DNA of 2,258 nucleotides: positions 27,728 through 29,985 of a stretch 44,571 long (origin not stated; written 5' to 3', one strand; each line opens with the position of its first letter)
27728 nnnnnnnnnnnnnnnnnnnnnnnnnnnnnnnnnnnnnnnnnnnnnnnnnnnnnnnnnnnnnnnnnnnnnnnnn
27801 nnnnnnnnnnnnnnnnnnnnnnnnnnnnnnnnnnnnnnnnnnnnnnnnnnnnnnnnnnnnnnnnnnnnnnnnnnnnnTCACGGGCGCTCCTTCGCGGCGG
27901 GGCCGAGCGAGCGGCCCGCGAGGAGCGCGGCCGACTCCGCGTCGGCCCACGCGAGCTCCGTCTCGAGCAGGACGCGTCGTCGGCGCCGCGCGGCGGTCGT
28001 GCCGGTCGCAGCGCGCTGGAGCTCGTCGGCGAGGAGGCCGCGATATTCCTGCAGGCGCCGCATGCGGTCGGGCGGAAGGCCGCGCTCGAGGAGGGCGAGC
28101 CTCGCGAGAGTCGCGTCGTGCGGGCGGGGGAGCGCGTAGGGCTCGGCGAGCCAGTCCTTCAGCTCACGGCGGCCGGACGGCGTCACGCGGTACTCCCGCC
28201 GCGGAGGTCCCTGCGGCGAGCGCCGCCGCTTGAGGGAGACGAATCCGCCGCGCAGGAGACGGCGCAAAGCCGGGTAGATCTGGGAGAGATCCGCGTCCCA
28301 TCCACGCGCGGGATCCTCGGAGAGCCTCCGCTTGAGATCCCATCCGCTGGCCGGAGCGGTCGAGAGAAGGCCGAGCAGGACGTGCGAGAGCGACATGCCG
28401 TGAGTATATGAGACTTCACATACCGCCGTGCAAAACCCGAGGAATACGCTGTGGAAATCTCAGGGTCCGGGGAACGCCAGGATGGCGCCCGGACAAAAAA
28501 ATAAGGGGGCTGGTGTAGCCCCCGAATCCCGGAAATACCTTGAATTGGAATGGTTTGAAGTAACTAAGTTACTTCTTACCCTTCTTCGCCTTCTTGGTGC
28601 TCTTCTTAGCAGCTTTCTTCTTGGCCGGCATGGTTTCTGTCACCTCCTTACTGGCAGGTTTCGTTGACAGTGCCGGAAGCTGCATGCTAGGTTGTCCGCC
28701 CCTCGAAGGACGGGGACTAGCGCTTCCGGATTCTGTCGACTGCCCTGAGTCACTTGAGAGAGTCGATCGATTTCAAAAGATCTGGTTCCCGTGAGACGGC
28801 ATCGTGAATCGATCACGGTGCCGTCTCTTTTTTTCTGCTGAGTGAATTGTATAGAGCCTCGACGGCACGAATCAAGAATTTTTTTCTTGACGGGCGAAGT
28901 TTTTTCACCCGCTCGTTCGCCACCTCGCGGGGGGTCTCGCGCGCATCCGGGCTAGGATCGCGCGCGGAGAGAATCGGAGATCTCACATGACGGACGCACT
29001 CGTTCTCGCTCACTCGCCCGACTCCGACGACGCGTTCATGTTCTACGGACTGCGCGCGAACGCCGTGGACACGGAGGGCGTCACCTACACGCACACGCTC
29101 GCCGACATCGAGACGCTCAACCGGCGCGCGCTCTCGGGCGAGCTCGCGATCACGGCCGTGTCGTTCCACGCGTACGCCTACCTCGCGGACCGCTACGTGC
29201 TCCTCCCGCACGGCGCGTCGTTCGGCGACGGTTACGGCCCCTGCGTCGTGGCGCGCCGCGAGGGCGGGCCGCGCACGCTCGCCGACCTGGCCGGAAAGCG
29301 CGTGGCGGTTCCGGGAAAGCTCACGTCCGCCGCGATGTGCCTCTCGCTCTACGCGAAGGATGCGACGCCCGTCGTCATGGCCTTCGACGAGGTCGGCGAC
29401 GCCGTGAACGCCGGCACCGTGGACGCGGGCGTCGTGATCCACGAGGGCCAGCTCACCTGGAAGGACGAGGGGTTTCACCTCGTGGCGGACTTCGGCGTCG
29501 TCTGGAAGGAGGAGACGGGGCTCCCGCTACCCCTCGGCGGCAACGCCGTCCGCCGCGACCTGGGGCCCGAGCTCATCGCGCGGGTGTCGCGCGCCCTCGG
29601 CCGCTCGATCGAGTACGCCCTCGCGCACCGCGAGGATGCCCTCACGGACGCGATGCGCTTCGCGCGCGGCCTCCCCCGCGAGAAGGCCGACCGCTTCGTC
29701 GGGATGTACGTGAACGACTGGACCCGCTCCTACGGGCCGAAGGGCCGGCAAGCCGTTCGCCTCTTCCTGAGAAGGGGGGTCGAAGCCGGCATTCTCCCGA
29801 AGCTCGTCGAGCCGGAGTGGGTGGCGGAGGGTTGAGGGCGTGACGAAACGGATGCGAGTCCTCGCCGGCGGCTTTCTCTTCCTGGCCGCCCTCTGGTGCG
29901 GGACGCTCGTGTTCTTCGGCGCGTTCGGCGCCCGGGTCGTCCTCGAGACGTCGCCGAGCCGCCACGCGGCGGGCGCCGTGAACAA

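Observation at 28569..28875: Unannotated 20-aa poly-lysine micro-ORF with a complete, strong expression cassette in the only AT-rich island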

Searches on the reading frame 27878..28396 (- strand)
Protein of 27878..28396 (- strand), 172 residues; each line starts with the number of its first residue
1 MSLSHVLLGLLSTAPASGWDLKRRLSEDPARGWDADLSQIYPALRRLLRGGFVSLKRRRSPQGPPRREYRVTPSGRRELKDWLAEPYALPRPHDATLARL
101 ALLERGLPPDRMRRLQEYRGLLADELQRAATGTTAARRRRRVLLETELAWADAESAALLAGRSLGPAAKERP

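Call 9: search_protein_families(library=pfam, proteins=[window:27878-28396:-], max_evalue=0.01)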
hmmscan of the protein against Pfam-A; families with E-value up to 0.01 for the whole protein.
window:27878-28396:- (172 aa): 1 family
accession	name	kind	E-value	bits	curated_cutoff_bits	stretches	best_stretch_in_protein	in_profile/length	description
PF03551.20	PadR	-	2.1e-13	50.5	27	1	7-80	1-74/75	Transcriptional regulator PadR-like family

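Call 10: find_encoding_contigs(protein=window:27878-28396:-, flank=3000, max_places=10)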
Protein window:27878-28396:- (172 aa): 1 contig read that carries it; 1 place shown.
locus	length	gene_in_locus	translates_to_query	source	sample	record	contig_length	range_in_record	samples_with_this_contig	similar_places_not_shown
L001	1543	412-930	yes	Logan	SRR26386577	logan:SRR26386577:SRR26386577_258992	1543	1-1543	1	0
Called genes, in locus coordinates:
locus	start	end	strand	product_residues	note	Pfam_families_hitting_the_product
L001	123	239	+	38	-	-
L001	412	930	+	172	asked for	PF03551:PadR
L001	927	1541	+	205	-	?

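Call 51: find_homologous_proteins(query=window:27878-28396:-, max_evalue=1e-8)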
Query window:27878-28396:- (172 aa): 208 proteins with E <= 1e-8 among 6511 candidates; the best 120 are listed.
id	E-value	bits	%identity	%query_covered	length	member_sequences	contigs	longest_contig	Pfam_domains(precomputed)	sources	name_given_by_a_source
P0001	1.3e-97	343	96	99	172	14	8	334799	PF03551.21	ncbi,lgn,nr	ncbi:MAG: PadR family transcriptional regulator [Acidobacteria bacterium]|nr:PadR family transcripti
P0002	7.7e-91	321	91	98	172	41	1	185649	PF03551.21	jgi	jgi:DNA-binding PadR family transcriptional regulator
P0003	6.6e-90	318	89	100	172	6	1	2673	PF03551.21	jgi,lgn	-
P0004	6.4e-88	311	90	98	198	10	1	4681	PF03551.21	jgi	jgi:DNA-binding PadR family transcriptional regulator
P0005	6.5e-88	311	88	100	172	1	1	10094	PF03551.21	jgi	jgi:DNA-binding PadR family transcriptional regulator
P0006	1.3e-85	304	87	99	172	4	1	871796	PF03551.21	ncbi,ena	-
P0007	2.3e-85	303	86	99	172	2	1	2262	PF03551.21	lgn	-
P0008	9.6e-85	301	86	98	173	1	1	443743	PF03551.21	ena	-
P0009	7.7e-84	298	85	100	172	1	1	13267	PF03551.21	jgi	jgi:DNA-binding PadR family transcriptional regulator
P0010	8.5e-84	298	87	97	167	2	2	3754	PF03551.21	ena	-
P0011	2.3e-83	296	84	99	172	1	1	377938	PF03551.21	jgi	jgi:DNA-binding PadR family transcriptional regulator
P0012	3.0e-83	296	84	99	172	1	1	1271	PF03551.21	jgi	jgi:DNA-binding PadR family transcriptional regulator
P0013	5.7e-83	295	84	100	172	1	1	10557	PF03551.21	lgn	-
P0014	2.0e-82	293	84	100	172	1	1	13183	PF03551.21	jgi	jgi:PadR family transcriptional regulator, regulatory protein AphA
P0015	9.2e-81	288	85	90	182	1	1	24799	PF03551.21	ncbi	-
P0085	3.2e-58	214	71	90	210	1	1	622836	PF03551.21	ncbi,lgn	-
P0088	5.6e-58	214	66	92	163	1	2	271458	PF03551.21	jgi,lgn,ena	-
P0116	1.2e-56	209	65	88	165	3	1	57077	PF03551.21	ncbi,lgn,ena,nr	ncbi:MAG TPA: PadR family transcriptional regulator [Thermoanaerobaculia bacterium]|nr:PadR family t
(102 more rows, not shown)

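Call 52: find_encoding_contigs(protein=P0088, flank=2500, max_places=2)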
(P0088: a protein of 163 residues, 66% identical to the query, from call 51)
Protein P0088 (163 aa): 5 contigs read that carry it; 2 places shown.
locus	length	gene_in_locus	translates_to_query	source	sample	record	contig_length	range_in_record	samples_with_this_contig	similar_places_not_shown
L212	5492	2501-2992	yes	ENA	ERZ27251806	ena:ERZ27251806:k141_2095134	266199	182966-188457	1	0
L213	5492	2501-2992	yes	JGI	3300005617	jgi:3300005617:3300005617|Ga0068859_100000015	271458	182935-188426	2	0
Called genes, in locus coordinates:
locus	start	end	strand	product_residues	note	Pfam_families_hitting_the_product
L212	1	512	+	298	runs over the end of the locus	PF02737:3HCDH_N, PF00725:3HCDH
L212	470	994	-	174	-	PF13664:DUF4149 (weak)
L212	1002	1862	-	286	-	PF02621:VitK2_biosynth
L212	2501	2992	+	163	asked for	PF03551:PadR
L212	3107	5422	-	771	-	PF00580:UvrD-helicase, PF13245:AAA_19, PF13604:AAA_30 (faint), PF01443:Viral_helicase1 (faint), PF13361:UvrD_C, PF13538:UvrD_C_2, PF21196:PcrA_UvrD_tudor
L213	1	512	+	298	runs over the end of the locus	PF02737:3HCDH_N, PF00725:3HCDH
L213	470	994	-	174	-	PF13664:DUF4149 (weak)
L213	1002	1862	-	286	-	PF02621:VitK2_biosynth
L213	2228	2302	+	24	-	-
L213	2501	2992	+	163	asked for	PF03551:PadR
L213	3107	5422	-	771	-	PF00580:UvrD-helicase, PF13245:AAA_19, PF13604:AAA_30 (faint), PF01443:Viral_helicase1 (faint), PF13361:UvrD_C, PF13538:UvrD_C_2, PF21196:PcrA_UvrD_tudor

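Call 53: find_encoding_contigs(protein=P0116, flank=2500, max_places=2)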
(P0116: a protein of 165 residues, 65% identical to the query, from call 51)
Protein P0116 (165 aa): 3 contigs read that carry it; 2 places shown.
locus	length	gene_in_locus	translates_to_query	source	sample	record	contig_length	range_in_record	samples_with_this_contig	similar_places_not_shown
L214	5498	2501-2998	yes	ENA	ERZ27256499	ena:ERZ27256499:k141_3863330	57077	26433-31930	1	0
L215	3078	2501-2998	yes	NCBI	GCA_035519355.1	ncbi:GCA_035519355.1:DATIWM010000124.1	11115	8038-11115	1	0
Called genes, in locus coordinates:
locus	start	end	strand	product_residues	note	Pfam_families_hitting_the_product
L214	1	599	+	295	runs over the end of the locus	PF02129:Peptidase_S15 (weak), PF00561:Abhydrolase_1 (faint), PF12146:Hydrolase_4 (faint), PF00326:Peptidase_S9 (weak)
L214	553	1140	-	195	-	PF13664:DUF4149 (weak)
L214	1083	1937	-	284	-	PF02621:VitK2_biosynth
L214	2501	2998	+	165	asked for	PF03551:PadR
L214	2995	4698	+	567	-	-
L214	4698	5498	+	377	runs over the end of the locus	PF00657:Lipase_GDSL (faint), PF13472:Lipase_GDSL_2, PF16822:ALGX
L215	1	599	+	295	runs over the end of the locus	PF02129:Peptidase_S15 (weak), PF00561:Abhydrolase_1 (faint), PF12146:Hydrolase_4 (faint), PF00326:Peptidase_S9 (weak)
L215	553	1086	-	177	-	PF13664:DUF4149 (weak)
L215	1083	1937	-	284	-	PF02621:VitK2_biosynth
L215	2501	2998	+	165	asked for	PF03551:PadR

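Call 54: find_encoding_contigs(protein=P0085, flank=2500, max_places=2)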
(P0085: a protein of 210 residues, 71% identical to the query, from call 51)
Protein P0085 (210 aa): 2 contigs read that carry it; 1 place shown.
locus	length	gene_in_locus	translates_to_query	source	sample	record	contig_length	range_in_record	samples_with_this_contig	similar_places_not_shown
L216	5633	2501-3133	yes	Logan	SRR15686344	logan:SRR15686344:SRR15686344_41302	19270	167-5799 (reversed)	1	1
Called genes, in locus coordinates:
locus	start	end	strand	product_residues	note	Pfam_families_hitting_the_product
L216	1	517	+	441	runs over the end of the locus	PF13428:TPR_14 (faint), PF00085:Thioredoxin, PF03190:Thioredox_DsbH, PF13098:Thioredoxin_2, PF13899:Thioredoxin_7, PF07719:TPR_2 (faint)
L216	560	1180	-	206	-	PF13664:DUF4149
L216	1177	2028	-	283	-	PF02621:VitK2_biosynth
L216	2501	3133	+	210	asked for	PF03551:PadR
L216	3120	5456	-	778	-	PF00580:UvrD-helicase, PF13245:AAA_19, PF13604:AAA_30 (faint), PF01443:Viral_helicase1 (faint), PF13361:UvrD_C, PF13538:UvrD_C_2, PF21196:PcrA_UvrD_tudor (weak)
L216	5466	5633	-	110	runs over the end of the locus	?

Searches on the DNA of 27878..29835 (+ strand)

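Call 7: search_rna_families(source=window, start=28380, end=29000, threshold=evalue, max_evalue=10, show_alignments=3)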
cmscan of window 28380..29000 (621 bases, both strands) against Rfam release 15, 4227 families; matches with E-value up to 10: 3.
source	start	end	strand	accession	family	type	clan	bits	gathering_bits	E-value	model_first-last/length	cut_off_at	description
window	28791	28916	+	RF01796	frnS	Gene; sRNA;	-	19.9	60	0.69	1-119/119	no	Fumarate/nitrate reductase regulator sRNA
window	28495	28579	-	RF02866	ncS16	Gene; sRNA;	-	15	48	3.3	1-83/83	no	Burkholderia sRNA 16 (Bc_KC_sr1)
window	28493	28583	-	RF00558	L20_leader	Cis-reg; leader;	-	14.7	58.7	4.7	1-127/127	no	Ribosomal protein L20 leader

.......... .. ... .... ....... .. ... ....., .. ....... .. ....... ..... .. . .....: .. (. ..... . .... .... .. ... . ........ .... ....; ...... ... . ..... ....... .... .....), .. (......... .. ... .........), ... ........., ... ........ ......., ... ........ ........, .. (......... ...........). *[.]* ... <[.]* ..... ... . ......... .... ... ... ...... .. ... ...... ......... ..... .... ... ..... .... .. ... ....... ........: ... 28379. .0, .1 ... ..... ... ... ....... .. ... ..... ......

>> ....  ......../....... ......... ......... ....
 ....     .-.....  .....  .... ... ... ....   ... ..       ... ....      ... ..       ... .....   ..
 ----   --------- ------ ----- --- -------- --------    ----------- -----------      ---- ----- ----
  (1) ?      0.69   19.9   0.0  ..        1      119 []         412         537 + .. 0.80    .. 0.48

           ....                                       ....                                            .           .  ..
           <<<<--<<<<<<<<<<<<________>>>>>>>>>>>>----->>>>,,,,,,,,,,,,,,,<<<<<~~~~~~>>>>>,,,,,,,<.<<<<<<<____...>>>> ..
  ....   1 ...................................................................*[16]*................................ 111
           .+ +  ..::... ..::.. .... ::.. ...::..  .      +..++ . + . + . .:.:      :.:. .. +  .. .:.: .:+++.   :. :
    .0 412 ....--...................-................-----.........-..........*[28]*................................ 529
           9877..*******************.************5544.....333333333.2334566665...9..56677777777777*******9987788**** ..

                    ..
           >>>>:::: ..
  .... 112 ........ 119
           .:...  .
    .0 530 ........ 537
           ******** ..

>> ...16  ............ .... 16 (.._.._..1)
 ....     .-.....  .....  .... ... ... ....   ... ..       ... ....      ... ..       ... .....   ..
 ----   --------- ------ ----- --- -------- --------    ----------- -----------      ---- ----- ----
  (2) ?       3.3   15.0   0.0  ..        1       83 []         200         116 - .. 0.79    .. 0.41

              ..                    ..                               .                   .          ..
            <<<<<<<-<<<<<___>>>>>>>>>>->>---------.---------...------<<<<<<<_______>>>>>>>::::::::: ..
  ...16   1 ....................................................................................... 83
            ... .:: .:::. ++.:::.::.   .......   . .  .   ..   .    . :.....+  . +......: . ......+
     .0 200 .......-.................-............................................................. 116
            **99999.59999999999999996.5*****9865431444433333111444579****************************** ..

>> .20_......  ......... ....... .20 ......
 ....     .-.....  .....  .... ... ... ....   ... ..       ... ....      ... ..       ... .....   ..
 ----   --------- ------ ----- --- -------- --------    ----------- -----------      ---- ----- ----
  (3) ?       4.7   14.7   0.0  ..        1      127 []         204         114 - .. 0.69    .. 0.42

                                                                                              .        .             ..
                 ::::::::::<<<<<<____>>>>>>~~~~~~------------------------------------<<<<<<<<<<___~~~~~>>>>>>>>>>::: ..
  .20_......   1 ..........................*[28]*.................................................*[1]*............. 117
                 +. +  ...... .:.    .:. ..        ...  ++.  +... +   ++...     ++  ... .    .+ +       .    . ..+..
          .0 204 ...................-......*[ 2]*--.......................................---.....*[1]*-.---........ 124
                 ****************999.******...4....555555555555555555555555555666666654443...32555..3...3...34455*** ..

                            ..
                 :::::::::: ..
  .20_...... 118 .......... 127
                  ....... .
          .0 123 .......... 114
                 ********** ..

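Call 61: search_rna_families(source=L019, start=1880, end=2260, threshold=evalue, max_evalue=10)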
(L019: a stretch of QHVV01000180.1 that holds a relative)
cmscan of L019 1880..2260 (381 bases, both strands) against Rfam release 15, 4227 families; matches with E-value up to 10: 7.
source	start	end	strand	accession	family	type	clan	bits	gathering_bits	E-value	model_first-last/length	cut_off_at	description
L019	1907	1990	-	RF02502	Atu_C8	Gene; sRNA;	-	23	50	0.025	1-122/122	no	Rhizobiales sRNA Atu_C8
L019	1908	1979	-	RF00519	suhB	Gene; sRNA;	CL00108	19.7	41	0.086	1-77/77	no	Makes More Granules Regulator RNA (mmgR)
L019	2164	2195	-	RF00236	ctRNA_pGA1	Gene; antisense;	-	19.6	45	0.13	34-65/79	no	ctRNA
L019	2161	2229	-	RF01811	PtaRNA1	Gene; antitoxin;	-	19.2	47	0.19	1-72/72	no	Plasmid transferred anti-sense RNA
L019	1914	2045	-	RF01673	PhrS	Gene; sRNA;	-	17.2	37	0.031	1-212/212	no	PhrS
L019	1912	1967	-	RF02538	TarB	Gene; sRNA;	-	16.2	80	1.4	1-79/79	no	Vibrio ToxT activated RNA TarB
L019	1923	1940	-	RF01675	CrcZ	Gene; sRNA;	-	8.8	95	3.4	344-361/398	no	Pseudomonas sRNA CrcZ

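Call 62: search_rna_families(source=L212, start=2000, end=2420, threshold=evalue, max_evalue=10)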
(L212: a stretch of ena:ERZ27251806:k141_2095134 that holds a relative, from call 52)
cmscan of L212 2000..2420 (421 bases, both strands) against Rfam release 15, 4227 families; matches with E-value up to 10: 6.
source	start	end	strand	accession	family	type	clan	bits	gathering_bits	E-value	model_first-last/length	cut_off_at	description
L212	2096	2169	-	RF03278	mir-980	Gene; miRNA;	-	18.1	47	0.27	1-80/80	no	mir-980 microRNA precursor family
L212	2043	2077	-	RF02938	COG2827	Gene; sRNA;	-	16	49.1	2.9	35-71/77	no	COG2827 RNA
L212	2086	2143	+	RF01944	mir-2518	Gene; miRNA;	-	15.5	61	2.6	1-67/67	no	mir-2518 microRNA precursor family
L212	2042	2080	-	RF01274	sR45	Gene; snRNA; snoRNA; CD-box;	-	13.8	40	2.6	1-55/55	no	Small nucleolar RNA sR45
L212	2042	2077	+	RF03552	mir-43_2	Gene; miRNA;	-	13.7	90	5.2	21-56/78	no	mir-43_2 microRNA precursor family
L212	2275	2354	+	RF02211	ZFAT-AS1_1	Gene; lncRNA;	-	13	80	3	1-79/79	no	ZFAT antisense RNA 1 conserved region 1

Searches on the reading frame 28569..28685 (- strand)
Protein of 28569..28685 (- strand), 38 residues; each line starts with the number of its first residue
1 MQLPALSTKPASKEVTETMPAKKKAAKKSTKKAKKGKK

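Call 9: search_protein_families(library=pfam, proteins=[window:28569-28685:-], max_evalue=0.01)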
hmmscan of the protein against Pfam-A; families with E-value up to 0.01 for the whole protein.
window:28569-28685:- (38 aa): 0 families

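Call 11: find_encoding_contigs(protein=window:28569-28685:-, flank=3000, max_places=10)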
Protein window:28569-28685:- (38 aa): 23 contigs read that carry it; 10 places shown.
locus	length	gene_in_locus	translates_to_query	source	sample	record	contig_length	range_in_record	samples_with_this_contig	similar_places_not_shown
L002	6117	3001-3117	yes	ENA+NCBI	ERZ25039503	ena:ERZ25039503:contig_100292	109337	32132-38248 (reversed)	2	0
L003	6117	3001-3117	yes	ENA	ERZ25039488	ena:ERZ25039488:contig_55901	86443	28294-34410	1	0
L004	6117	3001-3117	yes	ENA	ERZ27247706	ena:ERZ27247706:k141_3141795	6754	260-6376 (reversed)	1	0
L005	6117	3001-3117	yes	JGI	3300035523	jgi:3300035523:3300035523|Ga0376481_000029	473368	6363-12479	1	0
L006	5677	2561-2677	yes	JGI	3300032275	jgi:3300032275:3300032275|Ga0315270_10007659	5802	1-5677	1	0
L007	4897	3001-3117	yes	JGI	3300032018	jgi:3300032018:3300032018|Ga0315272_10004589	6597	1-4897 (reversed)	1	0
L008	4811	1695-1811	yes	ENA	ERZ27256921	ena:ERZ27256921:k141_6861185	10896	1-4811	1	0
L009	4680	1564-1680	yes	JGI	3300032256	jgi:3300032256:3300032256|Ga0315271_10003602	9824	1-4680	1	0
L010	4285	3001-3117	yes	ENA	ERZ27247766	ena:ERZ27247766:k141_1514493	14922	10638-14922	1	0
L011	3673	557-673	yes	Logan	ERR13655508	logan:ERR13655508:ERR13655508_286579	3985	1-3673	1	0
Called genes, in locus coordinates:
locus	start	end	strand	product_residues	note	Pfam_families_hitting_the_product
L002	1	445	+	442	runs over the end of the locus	PF00085:Thioredoxin, PF03190:Thioredox_DsbH, PF13098:Thioredoxin_2, PF13899:Thioredoxin_7, PF07719:TPR_2 (faint)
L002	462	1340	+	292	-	PF02129:Peptidase_S15 (faint), PF12146:Hydrolase_4 (faint), PF00561:Abhydrolase_1 (weak), PF12697:Abhydrolase_6, PF00326:Peptidase_S9 (weak)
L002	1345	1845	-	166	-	PF13664:DUF4149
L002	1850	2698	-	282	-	PF02621:VitK2_biosynth, PF12974:Phosphonate-bd (weak), PF09084:NMT1 (faint)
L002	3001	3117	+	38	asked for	-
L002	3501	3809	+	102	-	-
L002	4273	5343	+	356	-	-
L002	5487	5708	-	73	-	PF21196:PcrA_UvrD_tudor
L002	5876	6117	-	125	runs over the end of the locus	PF13361:UvrD_C, PF13538:UvrD_C_2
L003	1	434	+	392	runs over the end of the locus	PF00085:Thioredoxin (weak), PF13098:Thioredoxin_2, PF13899:Thioredoxin_7 (weak)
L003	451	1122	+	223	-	-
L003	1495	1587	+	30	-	-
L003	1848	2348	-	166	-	PF02621:VitK2_biosynth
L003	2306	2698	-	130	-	PF02621:VitK2_biosynth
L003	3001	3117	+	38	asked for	-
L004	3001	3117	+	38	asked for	-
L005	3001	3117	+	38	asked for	-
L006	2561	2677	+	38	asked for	-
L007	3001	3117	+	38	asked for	-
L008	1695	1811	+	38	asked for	-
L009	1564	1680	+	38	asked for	-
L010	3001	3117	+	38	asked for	-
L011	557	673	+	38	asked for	-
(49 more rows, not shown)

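Call 39: search_protein_families(library=ncbifam, proteins=[window:28572-28685:-], max_evalue=10)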
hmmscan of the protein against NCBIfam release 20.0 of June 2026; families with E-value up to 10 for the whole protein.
seq(38 aa): 0 families

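Call 42: list_cluster_members(proteins=[window:28572-28685:-, window:28572-28631:-, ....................])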
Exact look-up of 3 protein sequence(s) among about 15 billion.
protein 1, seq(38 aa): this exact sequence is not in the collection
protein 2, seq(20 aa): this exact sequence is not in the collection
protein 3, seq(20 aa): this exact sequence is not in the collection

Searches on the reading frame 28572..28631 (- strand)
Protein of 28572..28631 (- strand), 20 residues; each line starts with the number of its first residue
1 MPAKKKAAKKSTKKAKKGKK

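Call 39: search_protein_families(library=ncbifam, proteins=[window:28572-28631:-], max_evalue=10)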
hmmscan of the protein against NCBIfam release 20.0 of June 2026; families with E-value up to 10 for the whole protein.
seq(20 aa): 0 families

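Call 40: search_protein_families(library=pfam, proteins=[window:28572-28631:-], max_evalue=10)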
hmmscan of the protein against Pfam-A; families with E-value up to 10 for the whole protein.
seq(20 aa): 0 families

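Call 59: search_solved_structures(query=A4, max_evalue=10, show_alignments=3)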
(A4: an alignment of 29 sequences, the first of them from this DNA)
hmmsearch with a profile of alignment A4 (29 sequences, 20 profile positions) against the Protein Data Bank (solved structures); distinct sequences matched with E-value up to 10: 0.
